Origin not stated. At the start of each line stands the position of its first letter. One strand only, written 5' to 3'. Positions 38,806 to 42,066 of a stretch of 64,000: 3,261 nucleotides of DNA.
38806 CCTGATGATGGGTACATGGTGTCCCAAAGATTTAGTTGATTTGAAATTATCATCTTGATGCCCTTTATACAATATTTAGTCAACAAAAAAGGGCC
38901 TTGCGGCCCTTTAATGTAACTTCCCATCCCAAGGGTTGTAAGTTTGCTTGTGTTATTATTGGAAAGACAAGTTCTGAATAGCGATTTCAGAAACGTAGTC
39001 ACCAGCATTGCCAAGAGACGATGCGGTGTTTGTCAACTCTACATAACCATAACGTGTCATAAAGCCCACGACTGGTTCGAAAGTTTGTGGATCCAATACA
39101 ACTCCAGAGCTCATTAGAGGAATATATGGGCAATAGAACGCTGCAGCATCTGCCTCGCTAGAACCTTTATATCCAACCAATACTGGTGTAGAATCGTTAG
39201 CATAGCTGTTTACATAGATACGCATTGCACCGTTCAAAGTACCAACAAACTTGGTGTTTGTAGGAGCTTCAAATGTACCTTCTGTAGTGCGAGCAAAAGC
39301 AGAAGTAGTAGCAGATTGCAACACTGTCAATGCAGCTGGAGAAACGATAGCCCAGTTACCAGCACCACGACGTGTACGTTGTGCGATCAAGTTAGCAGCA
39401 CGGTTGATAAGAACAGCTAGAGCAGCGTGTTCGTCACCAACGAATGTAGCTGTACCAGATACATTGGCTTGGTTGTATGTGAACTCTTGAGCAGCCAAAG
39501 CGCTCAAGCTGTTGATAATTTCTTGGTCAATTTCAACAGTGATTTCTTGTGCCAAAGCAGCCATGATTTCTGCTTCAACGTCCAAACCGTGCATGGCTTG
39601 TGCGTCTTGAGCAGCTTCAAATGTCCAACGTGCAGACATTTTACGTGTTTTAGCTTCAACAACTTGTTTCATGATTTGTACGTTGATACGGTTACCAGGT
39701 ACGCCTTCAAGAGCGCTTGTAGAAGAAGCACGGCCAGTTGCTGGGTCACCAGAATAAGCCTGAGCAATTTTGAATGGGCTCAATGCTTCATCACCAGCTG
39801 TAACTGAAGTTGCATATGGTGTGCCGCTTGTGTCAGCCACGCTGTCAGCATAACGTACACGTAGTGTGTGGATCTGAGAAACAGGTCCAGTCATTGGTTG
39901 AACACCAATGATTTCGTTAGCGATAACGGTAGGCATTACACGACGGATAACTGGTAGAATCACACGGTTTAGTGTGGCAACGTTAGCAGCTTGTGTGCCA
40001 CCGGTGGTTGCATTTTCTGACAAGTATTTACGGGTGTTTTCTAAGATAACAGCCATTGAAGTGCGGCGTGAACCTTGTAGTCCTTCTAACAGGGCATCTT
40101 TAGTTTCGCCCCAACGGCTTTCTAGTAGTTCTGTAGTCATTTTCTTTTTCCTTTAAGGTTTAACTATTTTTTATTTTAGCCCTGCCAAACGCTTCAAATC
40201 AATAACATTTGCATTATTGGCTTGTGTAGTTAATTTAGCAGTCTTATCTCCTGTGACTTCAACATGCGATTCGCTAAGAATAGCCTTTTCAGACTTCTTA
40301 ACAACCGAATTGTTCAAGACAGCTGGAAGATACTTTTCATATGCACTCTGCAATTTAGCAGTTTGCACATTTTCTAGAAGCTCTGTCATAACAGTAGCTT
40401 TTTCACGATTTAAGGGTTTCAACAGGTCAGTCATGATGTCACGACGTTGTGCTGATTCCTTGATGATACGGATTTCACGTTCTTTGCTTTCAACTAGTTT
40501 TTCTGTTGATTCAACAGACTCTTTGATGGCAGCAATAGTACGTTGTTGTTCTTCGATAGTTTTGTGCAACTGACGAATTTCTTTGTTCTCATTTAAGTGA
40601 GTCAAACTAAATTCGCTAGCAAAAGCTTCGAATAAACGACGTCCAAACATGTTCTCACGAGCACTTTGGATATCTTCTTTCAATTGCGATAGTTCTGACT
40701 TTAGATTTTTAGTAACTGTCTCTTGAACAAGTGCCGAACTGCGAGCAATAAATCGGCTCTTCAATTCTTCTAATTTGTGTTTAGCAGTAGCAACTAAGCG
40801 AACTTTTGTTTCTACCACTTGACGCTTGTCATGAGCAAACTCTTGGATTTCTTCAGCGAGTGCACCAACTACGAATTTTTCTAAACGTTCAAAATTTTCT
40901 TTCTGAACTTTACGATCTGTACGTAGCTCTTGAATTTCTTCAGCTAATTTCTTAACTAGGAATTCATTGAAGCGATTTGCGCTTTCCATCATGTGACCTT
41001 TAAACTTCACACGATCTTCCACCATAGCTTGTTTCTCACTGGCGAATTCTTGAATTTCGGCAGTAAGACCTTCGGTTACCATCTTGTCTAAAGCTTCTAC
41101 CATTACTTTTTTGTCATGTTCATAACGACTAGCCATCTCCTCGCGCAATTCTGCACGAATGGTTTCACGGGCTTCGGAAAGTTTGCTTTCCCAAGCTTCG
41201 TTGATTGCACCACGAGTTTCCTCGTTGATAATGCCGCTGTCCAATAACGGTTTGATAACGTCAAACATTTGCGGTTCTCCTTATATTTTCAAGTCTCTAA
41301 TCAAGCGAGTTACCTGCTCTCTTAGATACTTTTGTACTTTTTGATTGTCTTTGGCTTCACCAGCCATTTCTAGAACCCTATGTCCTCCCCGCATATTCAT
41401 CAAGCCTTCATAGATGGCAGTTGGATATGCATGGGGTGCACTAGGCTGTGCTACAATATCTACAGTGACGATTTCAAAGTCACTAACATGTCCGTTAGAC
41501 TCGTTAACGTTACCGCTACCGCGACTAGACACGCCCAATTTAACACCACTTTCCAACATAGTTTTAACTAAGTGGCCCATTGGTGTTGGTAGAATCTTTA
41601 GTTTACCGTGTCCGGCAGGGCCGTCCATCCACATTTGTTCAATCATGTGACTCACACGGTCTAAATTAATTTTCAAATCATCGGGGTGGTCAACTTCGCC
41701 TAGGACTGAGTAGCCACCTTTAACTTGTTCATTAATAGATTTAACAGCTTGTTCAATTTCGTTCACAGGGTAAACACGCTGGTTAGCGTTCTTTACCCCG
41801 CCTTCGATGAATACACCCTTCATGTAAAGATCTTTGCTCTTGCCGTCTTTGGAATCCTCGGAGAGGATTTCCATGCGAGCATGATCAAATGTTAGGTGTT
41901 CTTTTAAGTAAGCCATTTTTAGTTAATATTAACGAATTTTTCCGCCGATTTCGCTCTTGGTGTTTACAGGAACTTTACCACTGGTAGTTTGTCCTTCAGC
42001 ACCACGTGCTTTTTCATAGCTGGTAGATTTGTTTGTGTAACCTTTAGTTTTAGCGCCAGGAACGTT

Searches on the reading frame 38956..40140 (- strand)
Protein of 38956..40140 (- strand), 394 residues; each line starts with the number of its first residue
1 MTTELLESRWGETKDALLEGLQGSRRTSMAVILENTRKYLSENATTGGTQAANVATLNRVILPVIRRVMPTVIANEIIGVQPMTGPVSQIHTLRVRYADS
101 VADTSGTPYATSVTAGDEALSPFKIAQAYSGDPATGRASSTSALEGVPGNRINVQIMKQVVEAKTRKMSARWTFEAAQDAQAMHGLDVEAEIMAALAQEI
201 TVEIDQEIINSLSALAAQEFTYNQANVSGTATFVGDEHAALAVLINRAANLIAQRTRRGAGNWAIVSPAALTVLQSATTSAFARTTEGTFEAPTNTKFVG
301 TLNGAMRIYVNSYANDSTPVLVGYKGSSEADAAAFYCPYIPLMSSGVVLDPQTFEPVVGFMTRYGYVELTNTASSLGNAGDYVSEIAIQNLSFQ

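Call 3: search_protein_families(library=pfam, proteins=[window:38956-40140:-], max_evalue=1)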
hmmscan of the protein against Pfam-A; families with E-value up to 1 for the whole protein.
window:38956-40140:- (394 aa): 2 families
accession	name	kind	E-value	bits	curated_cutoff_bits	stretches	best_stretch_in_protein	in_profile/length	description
PF07068.17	Gp23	-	5.9e-96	322.6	24.4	1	54-372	1-354/376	Major capsid protein Gp23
PF07547.18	RSD-2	-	0.076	13.9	25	1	352-392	8-48/84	RSD-2 N-terminal domain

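Call 4: search_protein_families(library=phrogs, proteins=[window:38956-40140:-], max_evalue=0.01)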
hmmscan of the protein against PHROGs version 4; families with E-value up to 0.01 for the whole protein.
window:38956-40140:- (394 aa): 5 families
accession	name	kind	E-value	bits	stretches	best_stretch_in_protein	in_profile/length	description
phrog_138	-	head and packaging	4.3e-99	333.5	1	2-390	2-430/444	major head protein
phrog_20655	-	head and packaging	4.4e-08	33.1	1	14-102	55-138/534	major head protein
phrog_1014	-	unknown function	3.7e-07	30.1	1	152-310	322-480/567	-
phrog_12830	-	head and packaging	9.2e-07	30.2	1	50-93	85-128/128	major head protein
phrog_14392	-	unknown function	0.00013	22.7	1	193-216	22-45/47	-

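Call 45: search_dna_similar(query=window:38956-40140:-, collection=phages, mode=protein, max_rows=12)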
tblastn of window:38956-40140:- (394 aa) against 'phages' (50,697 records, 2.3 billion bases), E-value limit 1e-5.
Records with a match: 2583; places in all: 2621; records where one place covers at least 80% of the query: 1521.
Best place of each record, by identity: 60-80% 78; <60% 2505.
By first word of the organism name: Escherichia 671; Synechococcus 387; Klebsiella 332; Salmonella 203; Vibrio 136; Shigella 89; Aeromonas 86; Acinetobacter 71; Cyanophage 61; Enterobacter 58; and 60 more.
By host as written in the record: - 460; Escherichia coli 282; Klebsiella pneumoniae 115; Synechococcus 107; Escherichia coli O157:H7 39; Synechococcus sp. 38; Salmonella enterica 29; Synechococcus sp. WH7803 28; and 575 more.
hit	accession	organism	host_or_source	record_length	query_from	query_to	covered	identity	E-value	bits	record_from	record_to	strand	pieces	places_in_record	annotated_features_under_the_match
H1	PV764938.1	Sinorhizobium phage Phosso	Sinohrizobium meliloti NRRL L-50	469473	3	393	99%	68.4%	2e-171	536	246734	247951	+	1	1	major capsid protein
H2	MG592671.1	Vibrio phage 2.275.O._10N.286.54.E11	Vibrio cyclitrophicus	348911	1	393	100%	66.8%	4e-177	552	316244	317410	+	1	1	capsid protein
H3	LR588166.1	Pseudomonas phage vB_PaeM_MIJ3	-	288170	1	388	98%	67.0%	6e-177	552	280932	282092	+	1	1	Possible phage major capsid ...: majorcapsid protein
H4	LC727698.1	Pseudomonas phage sp. 30-3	Pseudomonas aeruginosa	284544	1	388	98%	66.9%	5e-177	552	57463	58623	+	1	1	hypothetical protein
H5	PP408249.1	Pseudomonas phage vB_Pa-PAC2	Pseudomonas aeruginosa PAO1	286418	1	388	98%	66.9%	5e-177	552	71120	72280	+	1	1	major head subunit precursor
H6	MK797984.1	Pseudomonas phage vB_PaeM_PA5oct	-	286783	1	388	98%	66.9%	5e-177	552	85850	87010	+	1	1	precursor of major head subunit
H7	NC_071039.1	Pseudomonas phage vB_PaeM_PA5oct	-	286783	1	388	98%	66.9%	5e-177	552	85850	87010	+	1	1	major head protein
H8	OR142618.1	Pseudomonas phage Callisto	Pseudomonas aeruginosa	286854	1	388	98%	66.9%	5e-177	552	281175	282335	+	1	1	hypothetical protein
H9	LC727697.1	Pseudomonas phage sp. 30-2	Pseudomonas aeruginosa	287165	1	388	98%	66.9%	5e-177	552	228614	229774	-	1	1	hypothetical protein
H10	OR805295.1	Pseudomonas phage Paride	Pseudomonas aeruginosa PAO1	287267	1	388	98%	66.9%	5e-177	552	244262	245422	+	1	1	major capsid protein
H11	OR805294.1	Pseudomonas phage Ettore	Pseudomonas aeruginosa PAO1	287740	1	388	98%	66.9%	5e-177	552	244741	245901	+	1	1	major capsid protein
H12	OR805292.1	Pseudomonas phage Cassandra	Pseudomonas aeruginosa PAO1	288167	1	388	98%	66.9%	5e-177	552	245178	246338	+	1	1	major capsid protein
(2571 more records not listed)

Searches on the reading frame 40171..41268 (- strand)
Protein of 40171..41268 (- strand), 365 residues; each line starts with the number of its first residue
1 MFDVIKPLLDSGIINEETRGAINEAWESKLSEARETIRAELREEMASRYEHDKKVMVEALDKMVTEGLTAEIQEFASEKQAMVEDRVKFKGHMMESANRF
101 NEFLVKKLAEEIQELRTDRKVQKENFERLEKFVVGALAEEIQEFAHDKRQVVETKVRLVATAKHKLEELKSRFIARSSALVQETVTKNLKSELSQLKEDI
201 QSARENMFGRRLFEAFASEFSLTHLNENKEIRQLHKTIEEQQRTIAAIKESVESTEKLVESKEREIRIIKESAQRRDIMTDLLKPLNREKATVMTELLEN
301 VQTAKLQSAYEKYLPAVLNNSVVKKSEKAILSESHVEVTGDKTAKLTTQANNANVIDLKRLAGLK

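Call 115: search_protein_families(library=phrogs, proteins=[window:40171-41268:-], max_evalue=0.001)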
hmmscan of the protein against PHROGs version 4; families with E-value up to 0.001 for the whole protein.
window:40171-41268:- (365 aa): 1 family
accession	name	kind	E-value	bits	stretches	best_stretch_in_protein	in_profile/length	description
phrog_10922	-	unknown function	5.5e-89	299.8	1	7-354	6-355/375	-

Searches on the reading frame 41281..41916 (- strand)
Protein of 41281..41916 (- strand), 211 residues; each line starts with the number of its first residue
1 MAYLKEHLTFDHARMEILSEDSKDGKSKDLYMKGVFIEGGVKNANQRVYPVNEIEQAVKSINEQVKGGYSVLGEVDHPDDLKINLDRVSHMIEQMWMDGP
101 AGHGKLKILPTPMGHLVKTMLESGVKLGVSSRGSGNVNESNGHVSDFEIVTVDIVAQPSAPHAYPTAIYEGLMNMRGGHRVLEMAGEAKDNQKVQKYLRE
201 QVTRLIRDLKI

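Call 115: search_protein_families(library=phrogs, proteins=[window:41281-41916:-], max_evalue=0.001)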
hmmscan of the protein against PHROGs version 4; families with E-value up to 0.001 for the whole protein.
window:41281-41916:- (211 aa): 3 families
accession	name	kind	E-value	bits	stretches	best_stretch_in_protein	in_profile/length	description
phrog_207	-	head and packaging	2.6e-57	196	1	18-210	28-217/519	head maturation protease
phrog_3014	-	head and packaging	4.6e-06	27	1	27-168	24-193/266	head maturation protease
phrog_22848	-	unknown function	0.00018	20.7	1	24-168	148-304/991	-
